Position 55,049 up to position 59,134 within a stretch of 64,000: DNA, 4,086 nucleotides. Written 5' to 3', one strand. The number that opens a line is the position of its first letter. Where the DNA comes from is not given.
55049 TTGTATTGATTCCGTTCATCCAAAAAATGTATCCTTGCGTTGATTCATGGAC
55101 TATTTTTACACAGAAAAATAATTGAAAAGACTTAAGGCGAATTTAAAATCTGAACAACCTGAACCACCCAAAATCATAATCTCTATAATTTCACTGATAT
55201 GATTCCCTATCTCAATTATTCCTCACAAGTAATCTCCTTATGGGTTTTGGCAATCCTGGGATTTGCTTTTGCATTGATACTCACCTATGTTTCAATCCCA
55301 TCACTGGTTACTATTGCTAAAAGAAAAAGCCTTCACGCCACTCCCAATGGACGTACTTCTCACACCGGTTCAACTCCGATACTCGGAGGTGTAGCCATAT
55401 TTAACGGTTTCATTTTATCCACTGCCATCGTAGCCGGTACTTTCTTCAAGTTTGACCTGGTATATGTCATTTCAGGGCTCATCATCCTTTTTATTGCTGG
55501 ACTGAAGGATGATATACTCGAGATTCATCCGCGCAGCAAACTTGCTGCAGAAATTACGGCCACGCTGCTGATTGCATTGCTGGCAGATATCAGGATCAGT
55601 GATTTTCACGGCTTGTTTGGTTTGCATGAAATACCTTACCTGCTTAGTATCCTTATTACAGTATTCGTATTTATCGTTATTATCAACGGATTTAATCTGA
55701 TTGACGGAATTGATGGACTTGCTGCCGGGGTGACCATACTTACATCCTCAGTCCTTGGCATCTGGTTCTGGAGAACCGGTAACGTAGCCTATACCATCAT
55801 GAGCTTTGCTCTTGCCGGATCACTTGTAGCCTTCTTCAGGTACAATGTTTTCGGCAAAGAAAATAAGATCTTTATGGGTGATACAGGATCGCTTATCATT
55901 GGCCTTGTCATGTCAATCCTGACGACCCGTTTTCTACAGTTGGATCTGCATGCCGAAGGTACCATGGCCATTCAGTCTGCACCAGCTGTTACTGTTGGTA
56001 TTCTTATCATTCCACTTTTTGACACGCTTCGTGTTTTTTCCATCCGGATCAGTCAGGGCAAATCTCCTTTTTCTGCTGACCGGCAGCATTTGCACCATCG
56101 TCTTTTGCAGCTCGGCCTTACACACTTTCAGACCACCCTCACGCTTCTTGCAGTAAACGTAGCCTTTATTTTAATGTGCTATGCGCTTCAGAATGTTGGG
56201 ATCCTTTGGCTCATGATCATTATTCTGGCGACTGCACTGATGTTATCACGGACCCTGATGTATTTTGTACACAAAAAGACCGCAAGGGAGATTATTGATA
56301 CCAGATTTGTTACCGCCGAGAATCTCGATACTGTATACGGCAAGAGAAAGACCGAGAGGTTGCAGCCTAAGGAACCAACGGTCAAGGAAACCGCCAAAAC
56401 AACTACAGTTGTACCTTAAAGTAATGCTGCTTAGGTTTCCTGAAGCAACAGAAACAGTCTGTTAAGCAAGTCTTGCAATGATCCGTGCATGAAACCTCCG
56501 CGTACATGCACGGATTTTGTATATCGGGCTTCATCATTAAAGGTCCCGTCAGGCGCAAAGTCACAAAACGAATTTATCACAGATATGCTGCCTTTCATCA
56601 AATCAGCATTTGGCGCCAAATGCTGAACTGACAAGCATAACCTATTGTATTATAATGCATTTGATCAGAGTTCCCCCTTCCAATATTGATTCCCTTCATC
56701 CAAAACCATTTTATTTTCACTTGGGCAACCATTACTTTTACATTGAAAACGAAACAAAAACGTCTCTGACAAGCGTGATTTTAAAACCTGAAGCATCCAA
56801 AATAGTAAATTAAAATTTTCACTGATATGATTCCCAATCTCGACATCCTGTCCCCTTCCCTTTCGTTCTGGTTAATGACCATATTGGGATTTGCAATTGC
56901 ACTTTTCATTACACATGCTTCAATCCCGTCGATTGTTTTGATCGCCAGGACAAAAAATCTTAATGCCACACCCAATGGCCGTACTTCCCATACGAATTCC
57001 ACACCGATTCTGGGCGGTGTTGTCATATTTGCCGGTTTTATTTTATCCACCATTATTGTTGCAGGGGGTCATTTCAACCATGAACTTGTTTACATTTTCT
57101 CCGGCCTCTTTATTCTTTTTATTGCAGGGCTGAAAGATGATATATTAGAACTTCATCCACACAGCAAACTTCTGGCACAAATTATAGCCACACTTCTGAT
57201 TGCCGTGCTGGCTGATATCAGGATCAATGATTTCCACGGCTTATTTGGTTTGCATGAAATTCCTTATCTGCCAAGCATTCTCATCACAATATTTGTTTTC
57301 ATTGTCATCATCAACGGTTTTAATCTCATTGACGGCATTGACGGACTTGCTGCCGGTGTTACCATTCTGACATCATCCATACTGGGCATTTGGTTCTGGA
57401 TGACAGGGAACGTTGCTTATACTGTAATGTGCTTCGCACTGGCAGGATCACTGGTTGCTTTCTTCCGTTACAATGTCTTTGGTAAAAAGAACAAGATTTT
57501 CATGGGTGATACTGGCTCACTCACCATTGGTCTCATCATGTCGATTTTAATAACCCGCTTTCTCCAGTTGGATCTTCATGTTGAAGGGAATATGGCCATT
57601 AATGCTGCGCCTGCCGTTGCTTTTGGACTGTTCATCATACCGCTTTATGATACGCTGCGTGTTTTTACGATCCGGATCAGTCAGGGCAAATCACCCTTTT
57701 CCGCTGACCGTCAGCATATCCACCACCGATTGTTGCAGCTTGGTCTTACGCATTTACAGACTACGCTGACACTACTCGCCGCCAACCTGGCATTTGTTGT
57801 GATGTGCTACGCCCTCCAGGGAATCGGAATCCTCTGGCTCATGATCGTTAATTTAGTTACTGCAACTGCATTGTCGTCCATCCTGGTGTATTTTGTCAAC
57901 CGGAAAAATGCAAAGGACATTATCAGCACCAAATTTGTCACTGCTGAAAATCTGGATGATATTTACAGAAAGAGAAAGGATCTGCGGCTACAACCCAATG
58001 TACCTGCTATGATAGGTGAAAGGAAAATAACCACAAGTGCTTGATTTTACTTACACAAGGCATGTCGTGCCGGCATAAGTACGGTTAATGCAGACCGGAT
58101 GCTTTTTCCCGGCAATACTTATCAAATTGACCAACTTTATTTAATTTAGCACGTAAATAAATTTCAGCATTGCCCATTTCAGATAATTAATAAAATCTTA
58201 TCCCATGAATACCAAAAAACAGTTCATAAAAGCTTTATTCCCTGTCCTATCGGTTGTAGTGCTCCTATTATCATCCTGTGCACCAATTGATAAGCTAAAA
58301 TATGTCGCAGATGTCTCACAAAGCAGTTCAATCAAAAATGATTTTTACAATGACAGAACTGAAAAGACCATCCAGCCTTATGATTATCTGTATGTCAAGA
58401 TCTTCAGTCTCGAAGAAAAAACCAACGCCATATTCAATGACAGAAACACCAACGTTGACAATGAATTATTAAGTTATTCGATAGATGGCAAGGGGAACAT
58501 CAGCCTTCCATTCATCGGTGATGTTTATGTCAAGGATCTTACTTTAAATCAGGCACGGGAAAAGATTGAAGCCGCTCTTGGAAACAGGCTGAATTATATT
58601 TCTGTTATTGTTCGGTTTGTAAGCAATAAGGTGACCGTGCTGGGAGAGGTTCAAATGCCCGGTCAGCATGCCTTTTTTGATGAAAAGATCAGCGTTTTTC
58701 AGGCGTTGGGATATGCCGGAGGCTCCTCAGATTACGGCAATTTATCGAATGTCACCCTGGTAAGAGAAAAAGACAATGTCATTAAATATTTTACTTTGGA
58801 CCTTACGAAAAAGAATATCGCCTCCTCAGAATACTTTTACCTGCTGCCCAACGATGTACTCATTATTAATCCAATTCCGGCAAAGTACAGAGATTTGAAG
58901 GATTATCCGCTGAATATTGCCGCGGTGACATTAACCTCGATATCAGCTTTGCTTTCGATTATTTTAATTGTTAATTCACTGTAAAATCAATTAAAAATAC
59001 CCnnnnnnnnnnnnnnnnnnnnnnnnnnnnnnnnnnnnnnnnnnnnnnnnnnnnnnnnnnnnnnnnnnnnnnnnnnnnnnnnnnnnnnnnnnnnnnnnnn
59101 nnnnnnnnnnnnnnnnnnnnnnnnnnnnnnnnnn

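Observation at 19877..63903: Nine T9SS cargo genes are interleaved with a complete Wzx/Wzy/Wza/Wzc-type glycan pathway; this may be a cargo-plus-anchor-glycan surface-coat locus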

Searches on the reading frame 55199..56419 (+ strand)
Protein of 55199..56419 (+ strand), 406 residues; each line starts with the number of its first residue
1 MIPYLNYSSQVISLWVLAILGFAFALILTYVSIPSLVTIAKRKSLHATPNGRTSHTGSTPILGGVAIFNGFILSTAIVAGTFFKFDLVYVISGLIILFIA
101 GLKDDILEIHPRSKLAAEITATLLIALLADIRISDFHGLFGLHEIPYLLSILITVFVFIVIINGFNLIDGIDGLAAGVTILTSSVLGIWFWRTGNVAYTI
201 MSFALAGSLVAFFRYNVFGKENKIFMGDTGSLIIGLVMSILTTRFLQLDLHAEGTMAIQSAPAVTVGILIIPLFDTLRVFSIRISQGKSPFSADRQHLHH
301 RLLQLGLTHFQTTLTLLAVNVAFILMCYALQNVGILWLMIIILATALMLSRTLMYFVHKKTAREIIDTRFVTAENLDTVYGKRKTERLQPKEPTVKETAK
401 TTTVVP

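Call 5: search_protein_families(library=pfam, proteins=[window:55199-56419:+], max_evalue=0.01)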
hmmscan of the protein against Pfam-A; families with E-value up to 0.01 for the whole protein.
window:55199-56419:+ (406 aa): 1 family
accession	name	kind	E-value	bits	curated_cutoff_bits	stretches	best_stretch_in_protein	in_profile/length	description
PF00953.26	Glycos_transf_4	-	3.5e-36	125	27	1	88-243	2-157/160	Glycosyl transferase family 4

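Call 56: search_protein_families(library=ncbifam, proteins=[window:55199-56419:+], max_evalue=0.00001)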
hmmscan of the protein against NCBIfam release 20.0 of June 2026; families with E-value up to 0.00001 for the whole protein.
window:55199-56419:+ (406 aa): 3 families
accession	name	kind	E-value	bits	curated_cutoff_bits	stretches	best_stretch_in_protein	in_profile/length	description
TIGR02380.1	ECA_wecA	exception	5.2e-47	160.7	326.05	1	22-356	4-326/346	UDP-N-acetylglucosamine--undecaprenyl-phosphate N-acetylglucosaminephosphotransferase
NF053644.1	MraY_archaea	equivalog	3.5e-14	52.9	450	1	109-265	148-291/340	pseudomurein biosynthesis MraY family phospho-N-acetylmuramoyl-pentapeptide-transferase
TIGR00445.1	mraY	equivalog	5.4e-13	49.1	192.05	1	36-241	12-241/321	phospho-N-acetylmuramoyl-pentapeptide-transferase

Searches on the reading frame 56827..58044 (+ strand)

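Call 5: search_protein_families(library=pfam, proteins=[window:56827-58044:+], max_evalue=0.01)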
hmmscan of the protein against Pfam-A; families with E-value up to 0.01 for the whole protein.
window:56827-58044:+ (405 aa): 1 family
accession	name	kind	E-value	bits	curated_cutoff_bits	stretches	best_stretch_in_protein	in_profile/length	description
PF00953.26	Glycos_transf_4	-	4.9e-36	124.6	27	1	88-243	2-157/160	Glycosyl transferase family 4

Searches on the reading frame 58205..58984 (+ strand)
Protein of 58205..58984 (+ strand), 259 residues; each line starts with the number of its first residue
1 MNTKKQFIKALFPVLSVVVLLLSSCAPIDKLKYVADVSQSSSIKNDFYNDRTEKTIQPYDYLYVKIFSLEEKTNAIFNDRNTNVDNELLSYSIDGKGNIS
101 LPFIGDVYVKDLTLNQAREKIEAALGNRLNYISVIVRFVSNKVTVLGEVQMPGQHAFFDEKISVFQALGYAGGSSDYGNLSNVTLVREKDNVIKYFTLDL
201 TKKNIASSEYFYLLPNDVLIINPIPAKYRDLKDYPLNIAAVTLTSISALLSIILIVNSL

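Call 5: search_protein_families(library=pfam, proteins=[window:58205-58984:+], max_evalue=0.01)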
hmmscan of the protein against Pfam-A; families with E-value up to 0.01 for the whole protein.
window:58205-58984:+ (259 aa): 3 families
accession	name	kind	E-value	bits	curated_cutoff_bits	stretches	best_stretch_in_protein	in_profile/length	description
PF02563.21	Poly_export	-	2.8e-13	50.3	28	1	52-137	5-75/77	Polysaccharide biosynthesis/export protein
PF22461.2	SLBB_2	-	1.1e-07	32.3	27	1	142-221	2-79/79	SLBB domain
PF10531.15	SLBB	-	0.00048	20.3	27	1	142-191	1-50/55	SLBB domain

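Call 56: search_protein_families(library=ncbifam, proteins=[window:58205-58984:+], max_evalue=0.00001)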
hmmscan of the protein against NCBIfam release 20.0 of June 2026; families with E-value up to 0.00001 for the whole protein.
window:58205-58984:+ (259 aa): 4 families
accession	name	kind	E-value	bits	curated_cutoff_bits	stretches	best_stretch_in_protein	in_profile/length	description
NF011658.0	PRK15078.1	subfamily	4e-12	45.6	333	1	28-191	60-222/380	polysaccharide export protein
TIGR03027.2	pepcterm_export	equivalog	4.5e-12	46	180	1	93-222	27-165/169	XrtA/PEP-CTERM system exopolysaccharide export protein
NF041843.1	EpsY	equivalog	7.9e-10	38.3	320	1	18-221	23-210/211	exopolysaccharide export protein EpsY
TIGR03028.1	EpsE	equivalog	1.3e-09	37.7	262.65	1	92-202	25-138/239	polysaccharide export protein EpsE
